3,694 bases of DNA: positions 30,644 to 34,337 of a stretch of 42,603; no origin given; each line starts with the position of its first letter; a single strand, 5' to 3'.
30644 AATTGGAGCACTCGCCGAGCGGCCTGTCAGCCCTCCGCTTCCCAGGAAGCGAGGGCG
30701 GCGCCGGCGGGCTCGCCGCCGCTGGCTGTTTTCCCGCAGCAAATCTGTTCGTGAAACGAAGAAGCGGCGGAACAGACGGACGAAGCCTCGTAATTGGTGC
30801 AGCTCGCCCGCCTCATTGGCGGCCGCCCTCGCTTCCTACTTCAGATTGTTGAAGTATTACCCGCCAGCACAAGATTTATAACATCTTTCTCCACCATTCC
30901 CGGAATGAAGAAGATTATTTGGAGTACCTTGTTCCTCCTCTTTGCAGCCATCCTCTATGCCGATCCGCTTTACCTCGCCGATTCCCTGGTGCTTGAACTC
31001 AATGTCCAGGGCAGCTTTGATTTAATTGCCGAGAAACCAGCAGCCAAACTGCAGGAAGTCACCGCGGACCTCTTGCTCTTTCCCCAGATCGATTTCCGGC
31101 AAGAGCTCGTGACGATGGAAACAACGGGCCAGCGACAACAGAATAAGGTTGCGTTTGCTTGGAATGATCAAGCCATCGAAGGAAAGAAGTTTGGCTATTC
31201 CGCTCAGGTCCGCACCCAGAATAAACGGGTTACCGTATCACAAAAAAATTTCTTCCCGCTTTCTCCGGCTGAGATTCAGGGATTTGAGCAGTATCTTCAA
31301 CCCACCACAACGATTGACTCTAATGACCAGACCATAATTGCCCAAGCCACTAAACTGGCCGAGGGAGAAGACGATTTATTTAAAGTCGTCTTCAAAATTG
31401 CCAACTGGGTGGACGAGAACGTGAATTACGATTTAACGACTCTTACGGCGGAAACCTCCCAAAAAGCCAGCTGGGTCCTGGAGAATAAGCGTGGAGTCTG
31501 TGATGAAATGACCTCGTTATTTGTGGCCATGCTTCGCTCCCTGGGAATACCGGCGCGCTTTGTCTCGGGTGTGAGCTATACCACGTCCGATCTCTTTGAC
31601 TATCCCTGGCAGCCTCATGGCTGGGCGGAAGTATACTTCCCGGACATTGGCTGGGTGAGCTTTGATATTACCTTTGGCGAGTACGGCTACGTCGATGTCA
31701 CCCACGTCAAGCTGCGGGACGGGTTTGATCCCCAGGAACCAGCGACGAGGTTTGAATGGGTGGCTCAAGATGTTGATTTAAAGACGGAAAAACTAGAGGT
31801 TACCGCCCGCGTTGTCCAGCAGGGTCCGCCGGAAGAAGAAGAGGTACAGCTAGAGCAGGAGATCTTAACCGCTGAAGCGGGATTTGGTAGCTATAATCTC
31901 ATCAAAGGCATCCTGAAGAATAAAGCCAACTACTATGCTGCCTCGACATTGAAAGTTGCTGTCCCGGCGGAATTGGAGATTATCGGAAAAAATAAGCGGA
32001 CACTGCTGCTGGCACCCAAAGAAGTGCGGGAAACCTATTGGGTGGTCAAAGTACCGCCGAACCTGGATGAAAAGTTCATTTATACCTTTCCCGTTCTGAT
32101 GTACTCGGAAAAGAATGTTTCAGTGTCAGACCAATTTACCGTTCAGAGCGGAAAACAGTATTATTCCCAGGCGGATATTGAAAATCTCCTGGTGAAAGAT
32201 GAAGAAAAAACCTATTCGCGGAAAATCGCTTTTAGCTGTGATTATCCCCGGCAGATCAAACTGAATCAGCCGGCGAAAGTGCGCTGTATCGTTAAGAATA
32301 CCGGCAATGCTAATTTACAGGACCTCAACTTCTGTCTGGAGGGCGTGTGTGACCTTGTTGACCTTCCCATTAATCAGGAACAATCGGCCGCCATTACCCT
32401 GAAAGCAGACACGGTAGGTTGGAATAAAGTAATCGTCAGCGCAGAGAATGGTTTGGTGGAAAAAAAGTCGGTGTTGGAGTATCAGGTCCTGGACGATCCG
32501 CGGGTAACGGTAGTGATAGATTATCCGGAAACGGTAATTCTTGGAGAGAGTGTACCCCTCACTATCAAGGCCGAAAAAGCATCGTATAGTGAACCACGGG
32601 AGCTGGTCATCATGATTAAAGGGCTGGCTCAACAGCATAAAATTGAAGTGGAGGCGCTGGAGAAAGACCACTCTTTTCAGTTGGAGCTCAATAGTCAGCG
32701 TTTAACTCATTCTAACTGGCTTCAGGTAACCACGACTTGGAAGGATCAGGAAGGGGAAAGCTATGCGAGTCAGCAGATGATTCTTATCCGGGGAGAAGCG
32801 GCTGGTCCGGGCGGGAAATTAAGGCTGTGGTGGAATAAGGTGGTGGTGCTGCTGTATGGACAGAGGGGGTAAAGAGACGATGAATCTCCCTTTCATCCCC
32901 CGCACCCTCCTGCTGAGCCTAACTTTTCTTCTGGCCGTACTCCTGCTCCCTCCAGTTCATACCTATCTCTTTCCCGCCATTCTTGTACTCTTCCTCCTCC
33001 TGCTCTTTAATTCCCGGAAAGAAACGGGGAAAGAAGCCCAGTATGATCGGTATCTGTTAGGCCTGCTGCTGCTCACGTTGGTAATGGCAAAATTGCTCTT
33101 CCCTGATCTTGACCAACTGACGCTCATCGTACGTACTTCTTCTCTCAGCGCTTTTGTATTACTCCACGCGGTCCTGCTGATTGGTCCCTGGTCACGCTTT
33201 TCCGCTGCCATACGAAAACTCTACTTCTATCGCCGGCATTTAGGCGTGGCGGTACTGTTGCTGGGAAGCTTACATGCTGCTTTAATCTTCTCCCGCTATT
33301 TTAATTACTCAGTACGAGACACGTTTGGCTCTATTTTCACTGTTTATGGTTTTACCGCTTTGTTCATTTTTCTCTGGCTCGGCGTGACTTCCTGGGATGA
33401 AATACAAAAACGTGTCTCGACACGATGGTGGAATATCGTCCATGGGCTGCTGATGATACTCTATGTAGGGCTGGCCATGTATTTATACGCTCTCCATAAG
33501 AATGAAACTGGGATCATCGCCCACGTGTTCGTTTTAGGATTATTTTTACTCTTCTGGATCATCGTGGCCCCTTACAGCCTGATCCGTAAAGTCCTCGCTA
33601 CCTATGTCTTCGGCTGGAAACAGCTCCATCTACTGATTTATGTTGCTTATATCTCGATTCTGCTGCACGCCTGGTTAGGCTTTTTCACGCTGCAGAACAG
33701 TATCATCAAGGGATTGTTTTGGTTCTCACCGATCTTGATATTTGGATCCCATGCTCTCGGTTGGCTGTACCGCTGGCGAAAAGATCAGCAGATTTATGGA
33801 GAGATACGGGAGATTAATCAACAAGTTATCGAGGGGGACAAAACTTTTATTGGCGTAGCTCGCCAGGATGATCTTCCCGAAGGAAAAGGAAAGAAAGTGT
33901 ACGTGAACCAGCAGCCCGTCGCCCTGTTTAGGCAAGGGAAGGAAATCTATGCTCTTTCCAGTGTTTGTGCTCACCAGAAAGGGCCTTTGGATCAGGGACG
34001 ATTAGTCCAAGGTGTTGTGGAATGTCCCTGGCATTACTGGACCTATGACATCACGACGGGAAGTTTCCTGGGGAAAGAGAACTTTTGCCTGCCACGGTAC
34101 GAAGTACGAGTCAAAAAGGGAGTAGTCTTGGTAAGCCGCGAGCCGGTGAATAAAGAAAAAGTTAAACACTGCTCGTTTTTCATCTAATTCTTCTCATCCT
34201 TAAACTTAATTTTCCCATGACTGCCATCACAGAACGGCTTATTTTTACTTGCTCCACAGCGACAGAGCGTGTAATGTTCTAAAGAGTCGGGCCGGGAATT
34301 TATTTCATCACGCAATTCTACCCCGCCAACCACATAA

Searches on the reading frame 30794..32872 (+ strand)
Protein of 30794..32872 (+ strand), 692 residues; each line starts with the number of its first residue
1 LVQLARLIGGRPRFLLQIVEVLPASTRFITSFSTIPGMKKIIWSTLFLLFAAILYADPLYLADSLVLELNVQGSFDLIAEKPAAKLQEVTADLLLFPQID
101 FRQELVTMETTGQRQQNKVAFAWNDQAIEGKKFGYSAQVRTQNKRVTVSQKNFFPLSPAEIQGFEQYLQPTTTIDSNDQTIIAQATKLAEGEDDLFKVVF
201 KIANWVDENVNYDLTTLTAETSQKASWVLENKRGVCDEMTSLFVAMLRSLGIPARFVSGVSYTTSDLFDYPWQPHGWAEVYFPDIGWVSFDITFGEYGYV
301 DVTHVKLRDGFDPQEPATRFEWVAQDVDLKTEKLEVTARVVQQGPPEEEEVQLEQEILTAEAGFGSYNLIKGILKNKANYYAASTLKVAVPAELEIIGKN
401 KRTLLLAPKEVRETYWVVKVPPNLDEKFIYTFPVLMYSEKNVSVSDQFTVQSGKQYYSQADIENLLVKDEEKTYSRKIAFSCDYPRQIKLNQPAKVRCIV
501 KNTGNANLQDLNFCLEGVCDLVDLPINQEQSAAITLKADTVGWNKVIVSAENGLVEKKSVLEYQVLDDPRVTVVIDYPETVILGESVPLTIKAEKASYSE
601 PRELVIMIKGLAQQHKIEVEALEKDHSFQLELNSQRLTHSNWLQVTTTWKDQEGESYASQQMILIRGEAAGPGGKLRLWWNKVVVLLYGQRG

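Call 25: search_protein_families(library=pfam, proteins=[window:30794-32872:+])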
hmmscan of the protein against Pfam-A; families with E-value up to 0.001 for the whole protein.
window:30794-32872:+ (692 aa): 2 families
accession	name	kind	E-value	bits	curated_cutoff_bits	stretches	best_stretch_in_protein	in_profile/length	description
PF01841.26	Transglut_core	-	8e-28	97.3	23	1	185-291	4-107/108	Transglutaminase-like superfamily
PF04473.18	DUF553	-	4.3e-05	23.4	20.5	1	194-265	14-93/140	Transglutaminase-like domain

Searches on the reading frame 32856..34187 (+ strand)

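Call 25: search_protein_families(library=pfam, proteins=[window:32856-34187:+])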
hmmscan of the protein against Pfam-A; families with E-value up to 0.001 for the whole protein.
window:32856-34187:+ (443 aa): 3 families
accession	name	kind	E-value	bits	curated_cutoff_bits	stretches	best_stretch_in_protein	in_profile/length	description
PF00355.32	Rieske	-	8e-18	64.6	20.3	1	333-405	4-76/88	Rieske [2Fe-2S] domain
PF13806.12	Rieske_2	-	2.6e-13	50.2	27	1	331-426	2-103/104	Rieske-like [2Fe-2S] domain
PF22543.2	Rieske_4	-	3.6e-05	24.4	28.4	1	334-403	3-76/119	Soluble Rieske-type ferredoxin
